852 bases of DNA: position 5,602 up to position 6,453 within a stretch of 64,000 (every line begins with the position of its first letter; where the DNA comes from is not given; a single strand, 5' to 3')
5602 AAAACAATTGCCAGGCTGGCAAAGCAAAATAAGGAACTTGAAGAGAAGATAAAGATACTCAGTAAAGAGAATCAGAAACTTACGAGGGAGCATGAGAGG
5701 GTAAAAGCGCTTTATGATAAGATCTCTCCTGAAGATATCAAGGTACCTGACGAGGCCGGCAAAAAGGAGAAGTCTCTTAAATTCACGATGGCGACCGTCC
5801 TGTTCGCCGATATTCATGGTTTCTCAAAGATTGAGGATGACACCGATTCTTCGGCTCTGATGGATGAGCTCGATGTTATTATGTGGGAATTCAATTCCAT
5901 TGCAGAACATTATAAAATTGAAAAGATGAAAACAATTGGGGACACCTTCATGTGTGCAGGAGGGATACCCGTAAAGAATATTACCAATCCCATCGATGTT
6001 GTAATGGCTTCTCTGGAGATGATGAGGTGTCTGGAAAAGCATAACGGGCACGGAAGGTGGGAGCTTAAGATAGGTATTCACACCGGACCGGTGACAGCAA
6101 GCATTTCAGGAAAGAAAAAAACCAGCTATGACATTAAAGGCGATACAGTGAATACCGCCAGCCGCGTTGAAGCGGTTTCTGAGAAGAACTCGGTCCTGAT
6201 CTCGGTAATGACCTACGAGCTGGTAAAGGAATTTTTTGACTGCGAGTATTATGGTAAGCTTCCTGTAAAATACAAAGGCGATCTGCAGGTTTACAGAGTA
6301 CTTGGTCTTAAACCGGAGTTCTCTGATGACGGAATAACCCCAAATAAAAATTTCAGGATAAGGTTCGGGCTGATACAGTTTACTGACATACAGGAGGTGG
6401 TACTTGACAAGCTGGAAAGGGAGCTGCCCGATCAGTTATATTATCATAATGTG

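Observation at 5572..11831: Paralogous cyclase pair with complementary domain decay: candidate split sensor/cyclase/HD heterodimer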

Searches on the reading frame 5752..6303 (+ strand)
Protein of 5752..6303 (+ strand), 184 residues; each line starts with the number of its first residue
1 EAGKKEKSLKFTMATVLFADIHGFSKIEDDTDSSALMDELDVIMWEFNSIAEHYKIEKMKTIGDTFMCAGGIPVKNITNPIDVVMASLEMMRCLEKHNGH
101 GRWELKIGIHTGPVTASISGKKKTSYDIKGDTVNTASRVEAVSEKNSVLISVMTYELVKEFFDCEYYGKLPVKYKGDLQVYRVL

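Call 63: search_solved_structures(query=window:5752-6303:+, max_evalue=1e-15, show_alignments=2)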
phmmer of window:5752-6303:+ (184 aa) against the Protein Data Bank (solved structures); distinct sequences matched with E-value up to 1e-15: 26.
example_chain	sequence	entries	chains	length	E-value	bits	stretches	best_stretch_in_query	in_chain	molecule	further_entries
7pd4_A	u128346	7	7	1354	3e-36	128.3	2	15-181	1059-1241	Adenylate cyclase 9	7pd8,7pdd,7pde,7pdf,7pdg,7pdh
9u3p_A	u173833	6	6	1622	3.6e-36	128.1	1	15-181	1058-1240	Adenylate cyclase type 9,Protein M2-1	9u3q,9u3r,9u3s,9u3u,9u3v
6r4o_A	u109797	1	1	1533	3.8e-36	128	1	15-181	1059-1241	Adenylate cyclase 9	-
6r3q_A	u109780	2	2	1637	4.5e-36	127.7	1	15-181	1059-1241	Adenylate cyclase 9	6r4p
8sl3_A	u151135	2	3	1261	2.8e-30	108.9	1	15-181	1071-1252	Adenylate cyclase type 5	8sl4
8buz_A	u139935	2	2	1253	2.1e-28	102.8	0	11-173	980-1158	Adenylate cyclase type 8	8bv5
5oyh_A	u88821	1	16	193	1.2e-25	93.8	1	10-183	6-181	Nucleotide cyclase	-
6aoa_A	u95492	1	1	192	6.8e-25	91.4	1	10-184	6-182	Bacterio-rhodopsin/guanylyl cyclase 1 fusion protein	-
6sir_A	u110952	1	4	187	5.2e-24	88.5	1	9-183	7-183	Nucleotide cyclase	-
6ao9_A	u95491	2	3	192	4.5e-23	85.4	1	10-184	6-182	Bacterio-rhodopsin/guanylyl cyclase 1 fusion protein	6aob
9bcv_A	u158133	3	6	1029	5.2e-23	85.2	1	7-183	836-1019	Atrial natriuretic peptide receptor 1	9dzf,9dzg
9dzh_A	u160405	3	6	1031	5.2e-23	85.2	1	7-183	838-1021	Atrial natriuretic peptide receptor 1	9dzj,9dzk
9bcl_A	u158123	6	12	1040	5.2e-23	85.2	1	7-183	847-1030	Atrial natriuretic peptide receptor 1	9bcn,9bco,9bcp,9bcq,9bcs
4p2m_A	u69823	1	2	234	2.8e-21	79.6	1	10-181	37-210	Adenylate cyclase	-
4p2f_A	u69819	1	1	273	2.8e-21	79.6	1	10-181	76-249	Adenylate cyclase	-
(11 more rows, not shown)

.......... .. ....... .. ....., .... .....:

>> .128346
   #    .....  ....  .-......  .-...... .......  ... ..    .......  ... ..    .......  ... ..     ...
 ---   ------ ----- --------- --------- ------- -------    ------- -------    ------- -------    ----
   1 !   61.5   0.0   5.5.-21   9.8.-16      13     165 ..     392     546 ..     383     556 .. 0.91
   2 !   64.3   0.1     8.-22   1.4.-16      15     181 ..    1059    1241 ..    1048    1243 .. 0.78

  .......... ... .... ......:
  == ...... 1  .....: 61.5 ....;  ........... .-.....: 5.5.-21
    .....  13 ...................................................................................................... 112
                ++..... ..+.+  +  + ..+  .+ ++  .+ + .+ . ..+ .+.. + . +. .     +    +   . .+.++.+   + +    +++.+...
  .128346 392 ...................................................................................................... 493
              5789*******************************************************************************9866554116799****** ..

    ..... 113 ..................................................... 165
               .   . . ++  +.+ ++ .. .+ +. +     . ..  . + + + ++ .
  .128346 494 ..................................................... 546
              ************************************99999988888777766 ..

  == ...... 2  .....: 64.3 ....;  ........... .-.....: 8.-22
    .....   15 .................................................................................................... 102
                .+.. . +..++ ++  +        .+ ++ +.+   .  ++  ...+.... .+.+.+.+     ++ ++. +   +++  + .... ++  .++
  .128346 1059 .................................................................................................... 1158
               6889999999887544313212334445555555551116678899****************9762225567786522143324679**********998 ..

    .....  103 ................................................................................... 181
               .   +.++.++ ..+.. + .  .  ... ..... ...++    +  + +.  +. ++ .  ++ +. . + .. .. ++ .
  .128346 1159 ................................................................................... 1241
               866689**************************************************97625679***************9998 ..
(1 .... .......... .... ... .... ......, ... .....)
